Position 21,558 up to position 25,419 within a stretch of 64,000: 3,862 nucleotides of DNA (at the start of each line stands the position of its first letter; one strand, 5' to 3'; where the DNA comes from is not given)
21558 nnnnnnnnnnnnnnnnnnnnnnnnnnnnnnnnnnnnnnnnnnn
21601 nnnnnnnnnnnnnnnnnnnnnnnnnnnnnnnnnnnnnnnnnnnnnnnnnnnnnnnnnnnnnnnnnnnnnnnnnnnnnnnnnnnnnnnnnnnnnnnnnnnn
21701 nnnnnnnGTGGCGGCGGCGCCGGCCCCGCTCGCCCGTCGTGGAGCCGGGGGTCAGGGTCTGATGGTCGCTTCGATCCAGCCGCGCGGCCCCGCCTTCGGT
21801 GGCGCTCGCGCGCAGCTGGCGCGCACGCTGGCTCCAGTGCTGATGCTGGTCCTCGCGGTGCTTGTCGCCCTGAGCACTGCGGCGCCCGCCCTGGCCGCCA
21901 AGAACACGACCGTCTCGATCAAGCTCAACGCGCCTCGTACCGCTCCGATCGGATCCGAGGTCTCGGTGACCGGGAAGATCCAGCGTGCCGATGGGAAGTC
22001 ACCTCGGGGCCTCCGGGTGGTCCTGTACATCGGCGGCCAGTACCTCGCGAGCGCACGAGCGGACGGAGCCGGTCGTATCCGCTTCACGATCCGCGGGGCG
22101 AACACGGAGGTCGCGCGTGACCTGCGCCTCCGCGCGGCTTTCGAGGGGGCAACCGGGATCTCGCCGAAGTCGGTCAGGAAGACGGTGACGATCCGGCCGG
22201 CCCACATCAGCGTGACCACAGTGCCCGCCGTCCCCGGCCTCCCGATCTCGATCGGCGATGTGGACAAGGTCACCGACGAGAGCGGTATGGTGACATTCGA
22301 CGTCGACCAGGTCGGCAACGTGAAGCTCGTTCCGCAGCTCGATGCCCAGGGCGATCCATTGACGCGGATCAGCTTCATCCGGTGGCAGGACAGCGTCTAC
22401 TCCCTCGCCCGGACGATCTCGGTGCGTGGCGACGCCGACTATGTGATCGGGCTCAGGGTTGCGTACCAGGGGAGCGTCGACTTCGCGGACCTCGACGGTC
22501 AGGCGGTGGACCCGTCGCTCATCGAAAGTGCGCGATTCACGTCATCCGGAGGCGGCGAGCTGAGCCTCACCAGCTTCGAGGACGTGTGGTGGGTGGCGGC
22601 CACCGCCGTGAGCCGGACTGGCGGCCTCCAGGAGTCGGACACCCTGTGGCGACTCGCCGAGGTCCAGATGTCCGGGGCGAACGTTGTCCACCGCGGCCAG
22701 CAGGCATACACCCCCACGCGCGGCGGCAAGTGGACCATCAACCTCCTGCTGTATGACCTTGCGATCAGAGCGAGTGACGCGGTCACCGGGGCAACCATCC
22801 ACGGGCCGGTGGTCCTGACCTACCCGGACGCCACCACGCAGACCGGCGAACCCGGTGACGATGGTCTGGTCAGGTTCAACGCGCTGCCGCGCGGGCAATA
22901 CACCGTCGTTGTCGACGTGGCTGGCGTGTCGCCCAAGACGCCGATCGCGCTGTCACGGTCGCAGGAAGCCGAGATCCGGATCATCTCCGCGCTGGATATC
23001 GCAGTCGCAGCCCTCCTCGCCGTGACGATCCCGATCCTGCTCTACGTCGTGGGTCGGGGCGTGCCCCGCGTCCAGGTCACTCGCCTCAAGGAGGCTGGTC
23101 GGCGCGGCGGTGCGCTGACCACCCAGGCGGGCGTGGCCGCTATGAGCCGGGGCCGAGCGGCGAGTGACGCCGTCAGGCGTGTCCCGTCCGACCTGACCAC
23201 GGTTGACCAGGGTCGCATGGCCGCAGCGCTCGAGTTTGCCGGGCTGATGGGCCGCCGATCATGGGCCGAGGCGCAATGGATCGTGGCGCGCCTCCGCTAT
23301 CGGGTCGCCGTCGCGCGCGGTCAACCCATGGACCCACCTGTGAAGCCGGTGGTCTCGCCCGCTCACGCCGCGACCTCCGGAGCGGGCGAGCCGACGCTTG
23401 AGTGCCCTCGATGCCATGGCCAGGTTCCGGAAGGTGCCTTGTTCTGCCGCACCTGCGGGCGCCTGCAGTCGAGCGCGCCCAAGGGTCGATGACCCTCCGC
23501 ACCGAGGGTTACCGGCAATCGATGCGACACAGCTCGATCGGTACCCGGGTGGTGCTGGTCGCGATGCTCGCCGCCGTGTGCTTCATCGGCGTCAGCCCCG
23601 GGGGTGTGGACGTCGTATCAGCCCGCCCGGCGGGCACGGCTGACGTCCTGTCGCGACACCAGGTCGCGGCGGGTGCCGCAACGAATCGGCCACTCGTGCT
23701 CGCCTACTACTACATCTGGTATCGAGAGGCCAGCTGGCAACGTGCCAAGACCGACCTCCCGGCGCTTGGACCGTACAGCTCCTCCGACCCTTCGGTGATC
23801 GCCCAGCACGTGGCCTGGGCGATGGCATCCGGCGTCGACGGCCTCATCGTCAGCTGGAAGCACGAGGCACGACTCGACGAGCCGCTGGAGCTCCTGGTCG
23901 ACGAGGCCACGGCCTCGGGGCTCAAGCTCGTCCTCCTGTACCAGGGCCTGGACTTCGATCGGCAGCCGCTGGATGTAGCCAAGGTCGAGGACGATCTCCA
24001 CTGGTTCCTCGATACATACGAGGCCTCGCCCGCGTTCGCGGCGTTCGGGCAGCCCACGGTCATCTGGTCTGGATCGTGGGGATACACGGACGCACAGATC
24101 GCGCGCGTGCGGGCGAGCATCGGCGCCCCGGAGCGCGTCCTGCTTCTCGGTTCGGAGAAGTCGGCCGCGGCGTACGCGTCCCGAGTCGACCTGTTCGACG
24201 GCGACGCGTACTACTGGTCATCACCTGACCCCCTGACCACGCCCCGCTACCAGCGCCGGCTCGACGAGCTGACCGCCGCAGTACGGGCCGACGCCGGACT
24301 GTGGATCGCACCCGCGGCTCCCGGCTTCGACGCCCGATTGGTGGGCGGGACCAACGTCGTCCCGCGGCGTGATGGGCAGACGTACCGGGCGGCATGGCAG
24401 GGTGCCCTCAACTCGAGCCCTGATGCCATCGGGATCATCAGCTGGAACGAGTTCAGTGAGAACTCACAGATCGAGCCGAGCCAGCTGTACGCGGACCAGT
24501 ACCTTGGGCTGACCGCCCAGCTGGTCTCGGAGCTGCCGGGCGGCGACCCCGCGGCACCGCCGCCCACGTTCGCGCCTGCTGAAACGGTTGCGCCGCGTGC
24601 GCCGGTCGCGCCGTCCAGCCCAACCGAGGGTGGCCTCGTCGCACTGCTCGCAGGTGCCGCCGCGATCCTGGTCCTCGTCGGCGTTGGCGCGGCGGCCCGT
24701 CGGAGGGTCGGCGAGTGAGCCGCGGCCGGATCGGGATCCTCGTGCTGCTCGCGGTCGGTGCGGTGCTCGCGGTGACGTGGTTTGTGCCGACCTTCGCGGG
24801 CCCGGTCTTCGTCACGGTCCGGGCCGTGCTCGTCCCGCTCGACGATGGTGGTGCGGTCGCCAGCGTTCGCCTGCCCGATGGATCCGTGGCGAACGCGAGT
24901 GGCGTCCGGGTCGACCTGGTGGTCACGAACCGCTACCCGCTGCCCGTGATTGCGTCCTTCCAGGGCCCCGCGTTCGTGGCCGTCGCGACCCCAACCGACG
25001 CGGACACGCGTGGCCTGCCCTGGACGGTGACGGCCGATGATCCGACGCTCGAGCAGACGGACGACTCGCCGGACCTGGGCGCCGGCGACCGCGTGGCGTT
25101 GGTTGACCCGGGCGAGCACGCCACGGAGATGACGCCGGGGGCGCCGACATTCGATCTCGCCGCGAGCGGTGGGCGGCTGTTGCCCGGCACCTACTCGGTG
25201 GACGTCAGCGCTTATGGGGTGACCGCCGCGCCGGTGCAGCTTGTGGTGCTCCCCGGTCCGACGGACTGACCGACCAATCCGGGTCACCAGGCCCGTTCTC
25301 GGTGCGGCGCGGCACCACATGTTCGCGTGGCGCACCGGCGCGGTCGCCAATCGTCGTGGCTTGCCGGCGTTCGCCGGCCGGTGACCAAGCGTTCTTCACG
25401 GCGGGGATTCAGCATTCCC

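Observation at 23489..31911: Three GH99-like domain proteins, two fused to C-terminal metallophosphatase domains (paralogous secreted enzymes)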

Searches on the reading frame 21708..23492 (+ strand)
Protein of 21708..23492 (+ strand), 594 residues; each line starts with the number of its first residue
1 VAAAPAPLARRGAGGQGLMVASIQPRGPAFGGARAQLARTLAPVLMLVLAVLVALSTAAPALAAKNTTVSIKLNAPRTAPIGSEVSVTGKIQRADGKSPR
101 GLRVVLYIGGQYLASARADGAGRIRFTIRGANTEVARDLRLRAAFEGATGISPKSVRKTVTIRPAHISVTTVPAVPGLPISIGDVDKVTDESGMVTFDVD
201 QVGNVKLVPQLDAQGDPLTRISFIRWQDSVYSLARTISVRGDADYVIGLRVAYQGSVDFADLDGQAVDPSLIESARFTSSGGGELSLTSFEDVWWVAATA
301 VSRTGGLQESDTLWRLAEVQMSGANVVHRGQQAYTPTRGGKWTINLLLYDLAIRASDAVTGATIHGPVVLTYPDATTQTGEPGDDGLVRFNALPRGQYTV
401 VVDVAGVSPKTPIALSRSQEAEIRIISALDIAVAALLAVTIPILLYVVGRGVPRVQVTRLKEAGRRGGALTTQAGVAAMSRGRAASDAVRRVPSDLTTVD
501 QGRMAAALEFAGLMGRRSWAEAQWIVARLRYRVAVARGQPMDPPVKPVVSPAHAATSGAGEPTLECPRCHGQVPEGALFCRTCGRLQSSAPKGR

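Call 4: search_protein_families(library=pfam, proteins=[window:21708-23492:+], max_evalue=0.01)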
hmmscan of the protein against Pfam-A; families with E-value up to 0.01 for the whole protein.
window:21708-23492:+ (594 aa): 3 families
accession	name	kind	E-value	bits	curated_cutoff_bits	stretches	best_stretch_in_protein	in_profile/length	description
PF13620.12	CarboxypepD_reg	-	0.003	18.3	32.3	1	357-424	8-78/82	Carboxypeptidase regulatory-like domain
PF13240.11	Zn_Ribbon_1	-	0.0044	17.2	25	1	566-584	2-20/23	zinc-ribbon domain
PF12773.13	DZR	-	0.0083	16.7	27.3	0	566-584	1-19/45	Double zinc ribbon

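Call 5: search_protein_families(library=ncbifam, proteins=[window:21708-23492:+], max_evalue=0.01)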
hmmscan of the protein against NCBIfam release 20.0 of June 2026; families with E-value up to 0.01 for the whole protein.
window:21708-23492:+ (594 aa): 0 families

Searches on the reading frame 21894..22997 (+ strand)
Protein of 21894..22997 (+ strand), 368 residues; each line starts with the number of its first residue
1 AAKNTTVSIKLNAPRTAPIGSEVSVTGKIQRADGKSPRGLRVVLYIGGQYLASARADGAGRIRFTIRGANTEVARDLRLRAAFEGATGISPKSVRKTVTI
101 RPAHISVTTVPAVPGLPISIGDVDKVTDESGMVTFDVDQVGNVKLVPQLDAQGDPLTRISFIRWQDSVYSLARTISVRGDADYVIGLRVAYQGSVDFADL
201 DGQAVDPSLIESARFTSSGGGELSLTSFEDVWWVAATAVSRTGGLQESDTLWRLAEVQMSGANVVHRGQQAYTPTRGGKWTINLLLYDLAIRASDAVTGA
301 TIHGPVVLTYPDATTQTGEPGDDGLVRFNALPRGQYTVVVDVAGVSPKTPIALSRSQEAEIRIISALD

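Call 35: search_protein_families(library=pfam, proteins=[window:21894-22997:+], max_evalue=1)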
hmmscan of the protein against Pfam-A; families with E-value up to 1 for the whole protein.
seq(368 aa): 3 families
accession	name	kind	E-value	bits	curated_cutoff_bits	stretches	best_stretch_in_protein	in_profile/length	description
PF13620.12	CarboxypepD_reg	-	8.3e-05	23.3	32.3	1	295-362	8-78/82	Carboxypeptidase regulatory-like domain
PF13715.12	CarbopepD_reg_2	-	0.13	12.8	32.2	0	320-364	30-75/88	CarboxypepD_reg-like domain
PF12635.12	DUF3780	-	0.25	11.5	27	1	229-257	126-154/184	Protein of unknown function (DUF3780)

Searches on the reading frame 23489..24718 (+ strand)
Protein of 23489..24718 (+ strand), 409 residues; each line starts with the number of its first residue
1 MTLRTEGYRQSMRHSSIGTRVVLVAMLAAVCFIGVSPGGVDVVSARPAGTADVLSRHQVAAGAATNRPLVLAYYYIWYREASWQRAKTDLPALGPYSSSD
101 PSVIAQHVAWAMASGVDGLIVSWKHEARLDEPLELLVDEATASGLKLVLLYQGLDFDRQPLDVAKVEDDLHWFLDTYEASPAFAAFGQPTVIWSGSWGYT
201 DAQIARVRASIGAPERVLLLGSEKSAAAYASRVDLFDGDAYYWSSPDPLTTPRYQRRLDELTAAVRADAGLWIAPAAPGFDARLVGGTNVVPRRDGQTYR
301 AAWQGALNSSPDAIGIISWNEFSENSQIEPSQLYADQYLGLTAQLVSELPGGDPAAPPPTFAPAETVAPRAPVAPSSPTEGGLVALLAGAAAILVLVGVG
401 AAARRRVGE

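Call 4: search_protein_families(library=pfam, proteins=[window:23489-24718:+], max_evalue=0.01)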
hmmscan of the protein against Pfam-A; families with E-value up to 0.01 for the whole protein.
window:23489-24718:+ (409 aa): 3 families
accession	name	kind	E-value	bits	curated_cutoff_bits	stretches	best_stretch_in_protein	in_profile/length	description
PF16317.11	Glyco_hydro_99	-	3.8e-16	59.6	33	2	90-184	59-150/341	Glycosyl hydrolase family 99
PF03659.20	Glyco_hydro_71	-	1.6e-10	40.8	34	1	103-331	17-241/375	Glycosyl hydrolase family 71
PF14307.12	Glyco_tran_WbsX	-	0.0074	16.2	25.1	0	311-340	319-348/350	Glycosyltransferase WbsX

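Call 5: search_protein_families(library=ncbifam, proteins=[window:23489-24718:+], max_evalue=0.01)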
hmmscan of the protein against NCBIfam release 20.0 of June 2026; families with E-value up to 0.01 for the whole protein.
window:23489-24718:+ (409 aa): 0 families

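Call 73: search_solved_structures(query=window:23489-24715:+, max_evalue=0.1, show_alignments=1)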
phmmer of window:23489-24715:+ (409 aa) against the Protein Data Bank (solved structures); distinct sequences matched with E-value up to 0.1: 9.
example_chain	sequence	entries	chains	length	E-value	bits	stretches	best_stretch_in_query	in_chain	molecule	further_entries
4acy_A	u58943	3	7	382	3.2e-14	55.9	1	90-331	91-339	ENDO-ALPHA-MANNOSIDASE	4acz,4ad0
4acz_B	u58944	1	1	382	3.7e-14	55.7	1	90-331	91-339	ENDO-ALPHA-MANNOSIDASE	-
4ad1_A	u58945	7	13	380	5.8e-10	41.9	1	268-336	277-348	GLYCOSYL HYDROLASE FAMILY 71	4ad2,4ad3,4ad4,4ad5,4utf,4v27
5lyr_A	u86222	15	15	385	6e-10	41.8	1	268-336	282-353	Glycosyl hydrolase family 71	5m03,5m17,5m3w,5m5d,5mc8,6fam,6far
4v28_A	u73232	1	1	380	1.5e-09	40.5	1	268-336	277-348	GLYCOSYL HYDROLASE FAMILY 71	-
6fwo_A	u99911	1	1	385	1.6e-09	40.5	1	268-336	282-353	Glycosyl hydrolase family 71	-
5mel_A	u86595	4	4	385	1.6e-09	40.5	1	268-336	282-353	Glycosyl hydrolase family 71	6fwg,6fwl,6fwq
6zdc_A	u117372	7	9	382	1.8e-05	27.1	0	90-183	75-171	Glycoprotein endo-alpha-1,2-mannosidase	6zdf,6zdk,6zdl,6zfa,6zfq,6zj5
6zfn_AAA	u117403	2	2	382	4.6e-05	25.8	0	90-183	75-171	Glycoprotein endo-alpha-1,2-mannosidase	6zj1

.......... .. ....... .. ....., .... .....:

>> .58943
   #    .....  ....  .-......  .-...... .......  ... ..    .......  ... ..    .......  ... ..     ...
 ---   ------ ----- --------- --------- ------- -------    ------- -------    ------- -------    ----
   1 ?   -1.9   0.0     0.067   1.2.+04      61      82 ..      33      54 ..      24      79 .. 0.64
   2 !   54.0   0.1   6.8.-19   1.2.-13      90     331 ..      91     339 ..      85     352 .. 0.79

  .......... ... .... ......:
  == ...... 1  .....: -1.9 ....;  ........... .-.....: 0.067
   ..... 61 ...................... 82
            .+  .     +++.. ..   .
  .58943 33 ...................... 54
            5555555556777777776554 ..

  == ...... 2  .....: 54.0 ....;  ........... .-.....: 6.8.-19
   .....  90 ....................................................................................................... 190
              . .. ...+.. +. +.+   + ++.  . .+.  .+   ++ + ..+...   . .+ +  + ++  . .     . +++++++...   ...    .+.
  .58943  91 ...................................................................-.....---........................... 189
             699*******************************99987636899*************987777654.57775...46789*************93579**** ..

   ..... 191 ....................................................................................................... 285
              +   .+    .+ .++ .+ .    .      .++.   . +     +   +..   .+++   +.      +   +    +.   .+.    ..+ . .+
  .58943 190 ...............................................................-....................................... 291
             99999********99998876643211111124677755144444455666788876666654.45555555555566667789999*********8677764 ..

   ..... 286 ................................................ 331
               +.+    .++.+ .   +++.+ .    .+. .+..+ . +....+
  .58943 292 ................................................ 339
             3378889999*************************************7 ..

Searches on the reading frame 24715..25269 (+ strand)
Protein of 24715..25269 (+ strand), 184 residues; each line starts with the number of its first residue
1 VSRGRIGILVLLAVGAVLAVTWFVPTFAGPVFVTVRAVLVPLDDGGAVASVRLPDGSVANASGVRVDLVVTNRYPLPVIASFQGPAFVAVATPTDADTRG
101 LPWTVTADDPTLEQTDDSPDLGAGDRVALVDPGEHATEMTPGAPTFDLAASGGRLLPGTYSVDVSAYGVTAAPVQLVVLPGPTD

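Call 4: search_protein_families(library=pfam, proteins=[window:24715-25269:+], max_evalue=0.01)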
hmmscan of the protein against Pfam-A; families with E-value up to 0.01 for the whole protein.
window:24715-25269:+ (184 aa): 0 families

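Call 5: search_protein_families(library=ncbifam, proteins=[window:24715-25269:+], max_evalue=0.01)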
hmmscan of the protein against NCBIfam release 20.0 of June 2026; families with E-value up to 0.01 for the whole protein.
window:24715-25269:+ (184 aa): 0 families

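Call 35: search_protein_families(library=pfam, proteins=[window:24715-25269:+], max_evalue=1)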
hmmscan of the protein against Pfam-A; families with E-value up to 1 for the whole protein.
window:24715-25269:+ (184 aa): 0 families
